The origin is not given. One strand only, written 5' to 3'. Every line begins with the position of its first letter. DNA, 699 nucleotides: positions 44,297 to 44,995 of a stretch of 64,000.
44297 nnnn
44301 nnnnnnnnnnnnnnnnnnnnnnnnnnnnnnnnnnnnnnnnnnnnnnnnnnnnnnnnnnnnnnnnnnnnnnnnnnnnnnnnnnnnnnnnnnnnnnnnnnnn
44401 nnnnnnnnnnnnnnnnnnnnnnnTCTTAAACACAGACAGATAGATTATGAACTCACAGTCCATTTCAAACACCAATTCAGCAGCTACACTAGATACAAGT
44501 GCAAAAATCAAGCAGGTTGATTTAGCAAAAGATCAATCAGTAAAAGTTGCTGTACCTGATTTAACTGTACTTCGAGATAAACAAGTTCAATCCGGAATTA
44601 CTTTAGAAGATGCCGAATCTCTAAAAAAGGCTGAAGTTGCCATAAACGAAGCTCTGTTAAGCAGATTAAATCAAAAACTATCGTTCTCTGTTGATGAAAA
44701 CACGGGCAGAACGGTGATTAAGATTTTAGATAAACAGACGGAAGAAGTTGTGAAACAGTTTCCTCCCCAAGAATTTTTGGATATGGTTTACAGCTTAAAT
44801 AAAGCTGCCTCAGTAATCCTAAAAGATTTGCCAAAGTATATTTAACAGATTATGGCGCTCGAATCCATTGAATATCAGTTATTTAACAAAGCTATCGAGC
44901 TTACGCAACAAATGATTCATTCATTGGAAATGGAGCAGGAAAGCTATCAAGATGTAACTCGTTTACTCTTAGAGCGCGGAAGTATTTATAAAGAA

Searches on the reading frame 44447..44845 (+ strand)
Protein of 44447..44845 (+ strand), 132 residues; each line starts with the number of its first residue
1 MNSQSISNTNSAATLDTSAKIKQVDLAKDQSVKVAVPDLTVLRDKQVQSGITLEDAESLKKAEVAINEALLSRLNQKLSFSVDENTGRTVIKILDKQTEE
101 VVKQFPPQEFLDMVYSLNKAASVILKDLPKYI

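Call 16: search_protein_families(library=pfam, proteins=[window:44447-44845:+], max_evalue=0.001)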
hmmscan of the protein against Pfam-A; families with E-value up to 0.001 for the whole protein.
window:44447-44845:+ (132 aa): 1 family
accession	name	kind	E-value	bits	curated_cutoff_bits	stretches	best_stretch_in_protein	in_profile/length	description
PF03646.20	FlaG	-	8.5e-18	64.8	23.8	1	54-125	29-99/101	FlaG protein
